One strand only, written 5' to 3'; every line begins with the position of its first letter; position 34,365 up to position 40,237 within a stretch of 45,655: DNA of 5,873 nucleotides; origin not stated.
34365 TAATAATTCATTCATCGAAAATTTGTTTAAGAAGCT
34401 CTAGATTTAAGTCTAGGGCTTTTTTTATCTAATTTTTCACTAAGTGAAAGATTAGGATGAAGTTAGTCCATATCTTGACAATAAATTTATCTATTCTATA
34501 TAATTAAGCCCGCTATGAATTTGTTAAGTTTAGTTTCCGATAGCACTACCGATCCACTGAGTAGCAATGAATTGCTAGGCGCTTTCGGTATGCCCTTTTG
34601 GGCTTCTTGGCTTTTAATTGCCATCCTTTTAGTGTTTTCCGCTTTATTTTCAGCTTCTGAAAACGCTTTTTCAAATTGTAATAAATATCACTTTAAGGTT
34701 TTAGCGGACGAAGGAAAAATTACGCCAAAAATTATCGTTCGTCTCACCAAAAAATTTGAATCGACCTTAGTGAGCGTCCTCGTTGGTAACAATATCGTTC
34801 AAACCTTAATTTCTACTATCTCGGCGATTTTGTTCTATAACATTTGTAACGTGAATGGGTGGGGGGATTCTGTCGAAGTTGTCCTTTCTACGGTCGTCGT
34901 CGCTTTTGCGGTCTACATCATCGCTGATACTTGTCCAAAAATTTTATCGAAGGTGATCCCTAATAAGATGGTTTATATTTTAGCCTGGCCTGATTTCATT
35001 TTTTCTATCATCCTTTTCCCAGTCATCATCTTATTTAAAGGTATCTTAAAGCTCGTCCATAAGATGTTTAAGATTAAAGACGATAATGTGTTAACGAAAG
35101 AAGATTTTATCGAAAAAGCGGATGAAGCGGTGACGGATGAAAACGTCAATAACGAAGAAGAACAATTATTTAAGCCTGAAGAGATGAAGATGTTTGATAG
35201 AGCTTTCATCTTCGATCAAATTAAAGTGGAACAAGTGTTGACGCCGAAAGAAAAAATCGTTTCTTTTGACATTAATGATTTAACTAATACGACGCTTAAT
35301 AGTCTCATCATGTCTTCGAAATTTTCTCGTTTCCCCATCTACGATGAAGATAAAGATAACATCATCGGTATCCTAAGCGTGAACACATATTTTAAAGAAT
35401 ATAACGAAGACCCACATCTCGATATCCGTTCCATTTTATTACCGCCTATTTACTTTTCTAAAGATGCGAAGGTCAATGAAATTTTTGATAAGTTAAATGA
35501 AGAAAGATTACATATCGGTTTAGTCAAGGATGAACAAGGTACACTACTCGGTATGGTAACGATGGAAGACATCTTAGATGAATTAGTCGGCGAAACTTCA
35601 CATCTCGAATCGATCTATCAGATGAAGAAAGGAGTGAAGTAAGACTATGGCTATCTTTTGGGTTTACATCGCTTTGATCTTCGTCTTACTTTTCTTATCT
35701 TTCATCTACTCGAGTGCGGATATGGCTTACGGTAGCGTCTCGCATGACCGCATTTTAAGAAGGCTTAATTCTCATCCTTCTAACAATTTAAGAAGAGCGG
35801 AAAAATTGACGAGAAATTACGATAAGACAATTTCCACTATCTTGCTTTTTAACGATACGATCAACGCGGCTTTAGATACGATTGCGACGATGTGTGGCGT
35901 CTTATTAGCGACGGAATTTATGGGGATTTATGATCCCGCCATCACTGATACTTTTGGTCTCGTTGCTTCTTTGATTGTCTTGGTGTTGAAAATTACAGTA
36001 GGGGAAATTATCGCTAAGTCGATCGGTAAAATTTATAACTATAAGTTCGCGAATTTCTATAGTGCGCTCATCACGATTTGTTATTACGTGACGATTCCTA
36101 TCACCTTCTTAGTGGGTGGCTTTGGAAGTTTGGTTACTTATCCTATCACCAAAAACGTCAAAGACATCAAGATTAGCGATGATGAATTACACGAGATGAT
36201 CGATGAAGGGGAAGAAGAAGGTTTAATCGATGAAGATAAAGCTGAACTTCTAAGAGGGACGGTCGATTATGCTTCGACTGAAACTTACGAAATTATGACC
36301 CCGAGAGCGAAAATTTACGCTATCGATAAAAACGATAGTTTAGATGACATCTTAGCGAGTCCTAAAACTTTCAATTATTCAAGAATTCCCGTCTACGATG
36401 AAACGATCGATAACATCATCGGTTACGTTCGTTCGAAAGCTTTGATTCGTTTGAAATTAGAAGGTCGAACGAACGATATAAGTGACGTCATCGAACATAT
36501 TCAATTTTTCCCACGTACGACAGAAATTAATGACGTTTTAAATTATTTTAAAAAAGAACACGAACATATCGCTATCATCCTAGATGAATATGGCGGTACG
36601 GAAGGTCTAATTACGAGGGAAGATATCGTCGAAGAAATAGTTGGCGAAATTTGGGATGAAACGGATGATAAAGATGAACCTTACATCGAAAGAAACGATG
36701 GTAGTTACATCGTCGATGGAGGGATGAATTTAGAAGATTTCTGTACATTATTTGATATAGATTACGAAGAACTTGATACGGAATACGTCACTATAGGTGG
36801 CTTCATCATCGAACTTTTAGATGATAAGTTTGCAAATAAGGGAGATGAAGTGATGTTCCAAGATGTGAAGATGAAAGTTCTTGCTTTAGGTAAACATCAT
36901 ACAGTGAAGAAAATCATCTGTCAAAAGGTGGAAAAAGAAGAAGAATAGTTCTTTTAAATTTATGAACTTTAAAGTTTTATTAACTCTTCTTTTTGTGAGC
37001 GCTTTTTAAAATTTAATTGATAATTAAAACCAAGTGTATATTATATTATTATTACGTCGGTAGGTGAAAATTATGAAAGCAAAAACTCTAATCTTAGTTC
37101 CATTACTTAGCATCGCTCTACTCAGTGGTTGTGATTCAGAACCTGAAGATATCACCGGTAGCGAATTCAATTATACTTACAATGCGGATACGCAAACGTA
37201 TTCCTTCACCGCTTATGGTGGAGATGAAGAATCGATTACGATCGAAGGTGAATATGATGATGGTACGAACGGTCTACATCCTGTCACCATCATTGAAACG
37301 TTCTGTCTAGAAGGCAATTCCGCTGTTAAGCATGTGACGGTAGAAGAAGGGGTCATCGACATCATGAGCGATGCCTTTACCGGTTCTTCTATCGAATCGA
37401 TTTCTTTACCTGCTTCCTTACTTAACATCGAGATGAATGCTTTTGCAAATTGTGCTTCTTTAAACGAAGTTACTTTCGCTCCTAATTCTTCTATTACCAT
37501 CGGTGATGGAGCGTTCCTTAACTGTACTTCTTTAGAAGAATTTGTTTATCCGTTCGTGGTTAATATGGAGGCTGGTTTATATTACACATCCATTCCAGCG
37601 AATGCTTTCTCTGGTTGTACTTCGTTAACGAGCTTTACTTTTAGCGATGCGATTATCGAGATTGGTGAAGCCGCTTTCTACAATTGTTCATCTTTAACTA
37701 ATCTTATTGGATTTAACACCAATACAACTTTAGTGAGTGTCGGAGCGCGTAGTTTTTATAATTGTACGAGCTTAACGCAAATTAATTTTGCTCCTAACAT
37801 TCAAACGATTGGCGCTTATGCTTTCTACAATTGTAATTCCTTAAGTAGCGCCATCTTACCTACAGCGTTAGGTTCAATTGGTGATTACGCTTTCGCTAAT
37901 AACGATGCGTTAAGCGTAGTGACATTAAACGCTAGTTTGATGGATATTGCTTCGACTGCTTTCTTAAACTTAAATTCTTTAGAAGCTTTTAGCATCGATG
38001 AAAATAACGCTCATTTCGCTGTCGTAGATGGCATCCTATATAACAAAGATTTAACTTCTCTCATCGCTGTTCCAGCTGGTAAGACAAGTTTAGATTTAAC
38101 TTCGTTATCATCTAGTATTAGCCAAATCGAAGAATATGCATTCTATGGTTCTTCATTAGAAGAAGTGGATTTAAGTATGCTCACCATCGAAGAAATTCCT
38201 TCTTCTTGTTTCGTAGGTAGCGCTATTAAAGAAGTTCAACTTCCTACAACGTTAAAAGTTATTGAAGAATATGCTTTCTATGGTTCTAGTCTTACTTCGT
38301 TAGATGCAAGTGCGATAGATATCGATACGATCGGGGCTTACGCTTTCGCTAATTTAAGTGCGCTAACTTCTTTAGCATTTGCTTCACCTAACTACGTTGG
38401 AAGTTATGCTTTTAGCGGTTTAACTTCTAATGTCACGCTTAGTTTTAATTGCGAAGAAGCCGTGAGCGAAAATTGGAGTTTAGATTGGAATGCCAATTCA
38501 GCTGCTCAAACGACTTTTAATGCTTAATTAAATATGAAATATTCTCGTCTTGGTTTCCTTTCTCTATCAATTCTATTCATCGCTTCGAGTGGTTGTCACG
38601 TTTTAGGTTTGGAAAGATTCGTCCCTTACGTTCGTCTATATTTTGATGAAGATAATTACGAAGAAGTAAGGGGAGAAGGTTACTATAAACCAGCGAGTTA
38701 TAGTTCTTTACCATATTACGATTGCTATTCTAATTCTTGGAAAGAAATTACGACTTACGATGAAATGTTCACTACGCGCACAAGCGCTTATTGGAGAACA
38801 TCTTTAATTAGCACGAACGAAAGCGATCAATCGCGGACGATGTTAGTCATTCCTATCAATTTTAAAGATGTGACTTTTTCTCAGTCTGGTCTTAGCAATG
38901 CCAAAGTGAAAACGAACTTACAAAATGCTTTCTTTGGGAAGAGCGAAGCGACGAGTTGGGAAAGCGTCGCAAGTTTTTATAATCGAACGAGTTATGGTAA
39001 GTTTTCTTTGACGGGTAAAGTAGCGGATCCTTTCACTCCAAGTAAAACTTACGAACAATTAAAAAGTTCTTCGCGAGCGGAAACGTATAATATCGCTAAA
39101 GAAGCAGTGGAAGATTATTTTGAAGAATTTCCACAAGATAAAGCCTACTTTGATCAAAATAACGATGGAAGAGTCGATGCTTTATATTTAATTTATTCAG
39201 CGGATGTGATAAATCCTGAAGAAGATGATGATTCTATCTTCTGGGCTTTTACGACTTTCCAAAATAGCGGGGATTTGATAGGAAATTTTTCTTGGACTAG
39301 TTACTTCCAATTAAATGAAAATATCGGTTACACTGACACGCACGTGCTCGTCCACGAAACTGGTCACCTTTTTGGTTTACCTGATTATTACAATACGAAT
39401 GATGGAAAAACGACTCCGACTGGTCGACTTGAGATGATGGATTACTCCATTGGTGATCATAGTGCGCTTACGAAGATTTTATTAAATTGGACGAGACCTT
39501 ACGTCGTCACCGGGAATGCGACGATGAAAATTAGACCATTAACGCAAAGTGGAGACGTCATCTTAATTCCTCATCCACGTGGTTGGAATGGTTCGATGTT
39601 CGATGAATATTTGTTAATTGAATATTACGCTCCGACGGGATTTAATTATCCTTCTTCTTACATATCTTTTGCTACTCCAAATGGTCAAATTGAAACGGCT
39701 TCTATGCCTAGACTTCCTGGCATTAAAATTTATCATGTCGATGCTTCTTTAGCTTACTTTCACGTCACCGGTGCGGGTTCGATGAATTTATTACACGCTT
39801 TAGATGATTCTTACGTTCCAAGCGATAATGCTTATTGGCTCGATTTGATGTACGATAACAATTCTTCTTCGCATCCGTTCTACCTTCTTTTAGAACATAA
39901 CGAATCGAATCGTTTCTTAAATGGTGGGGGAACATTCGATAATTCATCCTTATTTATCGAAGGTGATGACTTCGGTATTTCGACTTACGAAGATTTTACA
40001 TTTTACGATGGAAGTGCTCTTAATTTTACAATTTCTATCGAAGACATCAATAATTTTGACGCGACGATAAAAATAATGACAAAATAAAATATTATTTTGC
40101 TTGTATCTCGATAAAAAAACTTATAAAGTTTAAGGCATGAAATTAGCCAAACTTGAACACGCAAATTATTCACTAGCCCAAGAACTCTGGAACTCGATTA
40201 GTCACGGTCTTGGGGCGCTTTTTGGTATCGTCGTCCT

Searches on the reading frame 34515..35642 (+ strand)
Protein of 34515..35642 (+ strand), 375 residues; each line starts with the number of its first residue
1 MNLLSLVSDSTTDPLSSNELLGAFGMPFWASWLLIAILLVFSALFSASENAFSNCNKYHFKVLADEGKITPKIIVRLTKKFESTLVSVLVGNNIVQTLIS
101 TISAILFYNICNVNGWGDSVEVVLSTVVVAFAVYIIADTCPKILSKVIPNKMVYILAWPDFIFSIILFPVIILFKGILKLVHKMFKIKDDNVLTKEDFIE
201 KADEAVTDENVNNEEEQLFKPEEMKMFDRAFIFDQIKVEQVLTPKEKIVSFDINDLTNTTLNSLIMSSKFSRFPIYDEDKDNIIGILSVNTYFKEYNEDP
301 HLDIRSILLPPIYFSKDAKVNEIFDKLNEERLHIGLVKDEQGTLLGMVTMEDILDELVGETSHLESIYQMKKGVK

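Call 34: search_protein_families(library=pfam, proteins=[window:34515-35642:+], max_evalue=0.0001)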
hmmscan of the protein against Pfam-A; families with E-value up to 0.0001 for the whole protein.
window:34515-35642:+ (375 aa): 2 families
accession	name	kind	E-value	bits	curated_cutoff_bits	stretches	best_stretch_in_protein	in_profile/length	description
PF01595.25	CNNM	-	1.2e-29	103.7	28.4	1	34-213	2-179/181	Cyclin M transmembrane N-terminal domain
PF00571.33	CBS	-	1.9e-12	47.7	24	1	310-358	8-56/57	CBS domain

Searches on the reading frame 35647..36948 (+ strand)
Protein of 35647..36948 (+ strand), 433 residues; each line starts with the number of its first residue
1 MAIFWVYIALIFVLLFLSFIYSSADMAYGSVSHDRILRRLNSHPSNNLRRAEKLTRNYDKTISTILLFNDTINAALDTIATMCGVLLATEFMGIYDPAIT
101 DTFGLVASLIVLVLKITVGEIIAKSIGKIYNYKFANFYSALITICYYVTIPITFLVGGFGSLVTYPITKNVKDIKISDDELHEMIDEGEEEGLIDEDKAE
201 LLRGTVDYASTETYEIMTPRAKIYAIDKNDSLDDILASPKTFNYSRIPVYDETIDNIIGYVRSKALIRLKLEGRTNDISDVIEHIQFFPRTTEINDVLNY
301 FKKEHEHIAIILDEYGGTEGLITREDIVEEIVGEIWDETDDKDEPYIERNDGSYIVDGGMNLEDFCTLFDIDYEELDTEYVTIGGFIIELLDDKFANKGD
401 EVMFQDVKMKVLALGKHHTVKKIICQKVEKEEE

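Call 34: search_protein_families(library=pfam, proteins=[window:35647-36948:+], max_evalue=0.0001)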
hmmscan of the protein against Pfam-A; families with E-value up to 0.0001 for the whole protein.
window:35647-36948:+ (433 aa): 3 families
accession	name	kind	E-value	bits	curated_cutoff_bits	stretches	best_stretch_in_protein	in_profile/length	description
PF01595.25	CNNM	-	3.3e-28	99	28.4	1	10-197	2-180/181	Cyclin M transmembrane N-terminal domain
PF03471.22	CorC_HlyC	-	3.9e-12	46.5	27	1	348-423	2-75/81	Transporter associated domain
PF00571.33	CBS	-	1e-10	42.2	24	1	282-332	6-56/57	CBS domain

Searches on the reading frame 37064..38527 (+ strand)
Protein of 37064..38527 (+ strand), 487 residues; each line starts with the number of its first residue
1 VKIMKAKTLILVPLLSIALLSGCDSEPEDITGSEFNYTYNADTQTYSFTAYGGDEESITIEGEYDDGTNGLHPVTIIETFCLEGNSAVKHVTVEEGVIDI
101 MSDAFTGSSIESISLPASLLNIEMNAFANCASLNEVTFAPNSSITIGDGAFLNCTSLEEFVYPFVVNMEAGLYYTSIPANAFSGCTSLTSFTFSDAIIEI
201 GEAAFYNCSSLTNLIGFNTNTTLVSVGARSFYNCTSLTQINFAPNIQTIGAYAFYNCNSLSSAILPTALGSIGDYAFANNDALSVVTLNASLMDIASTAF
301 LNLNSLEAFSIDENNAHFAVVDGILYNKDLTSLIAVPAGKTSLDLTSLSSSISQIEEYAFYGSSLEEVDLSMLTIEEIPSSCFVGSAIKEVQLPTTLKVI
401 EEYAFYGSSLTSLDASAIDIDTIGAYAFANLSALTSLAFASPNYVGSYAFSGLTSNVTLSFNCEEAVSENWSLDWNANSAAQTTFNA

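Call 34: search_protein_families(library=pfam, proteins=[window:37064-38527:+], max_evalue=0.0001)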
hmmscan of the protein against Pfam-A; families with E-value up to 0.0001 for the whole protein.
window:37064-38527:+ (487 aa): 2 families
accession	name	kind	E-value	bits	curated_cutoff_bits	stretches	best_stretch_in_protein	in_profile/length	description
PF13306.12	LRR_5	-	3.1e-69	231.2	27.7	4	213-317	12-114/127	BspA type Leucine rich repeat region (6 copies)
PF13855.12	LRR_8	-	6.1e-19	68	27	0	220-261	10-52/61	Leucine rich repeat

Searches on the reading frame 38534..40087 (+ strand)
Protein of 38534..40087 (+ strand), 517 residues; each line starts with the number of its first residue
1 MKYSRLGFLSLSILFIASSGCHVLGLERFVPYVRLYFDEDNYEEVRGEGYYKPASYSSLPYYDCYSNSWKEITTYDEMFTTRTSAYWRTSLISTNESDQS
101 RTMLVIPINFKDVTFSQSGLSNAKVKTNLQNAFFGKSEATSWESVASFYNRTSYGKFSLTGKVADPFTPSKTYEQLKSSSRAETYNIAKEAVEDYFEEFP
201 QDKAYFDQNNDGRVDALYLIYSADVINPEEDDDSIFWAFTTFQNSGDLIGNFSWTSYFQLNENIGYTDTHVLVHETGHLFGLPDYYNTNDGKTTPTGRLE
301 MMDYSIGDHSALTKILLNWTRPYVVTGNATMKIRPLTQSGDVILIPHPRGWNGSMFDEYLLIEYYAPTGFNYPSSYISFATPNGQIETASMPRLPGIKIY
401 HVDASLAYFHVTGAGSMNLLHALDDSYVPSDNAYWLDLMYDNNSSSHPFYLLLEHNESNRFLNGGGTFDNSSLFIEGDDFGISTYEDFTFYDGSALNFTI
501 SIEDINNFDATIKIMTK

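Call 34: search_protein_families(library=pfam, proteins=[window:38534-40087:+], max_evalue=0.0001)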
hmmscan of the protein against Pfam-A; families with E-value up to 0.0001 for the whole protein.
window:38534-40087:+ (517 aa): 1 family
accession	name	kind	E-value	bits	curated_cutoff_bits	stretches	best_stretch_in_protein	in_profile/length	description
PF05547.17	Peptidase_M6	-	8.5e-05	22.4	22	0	270-302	227-260/294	Immune inhibitor A peptidase M6, catalytic domain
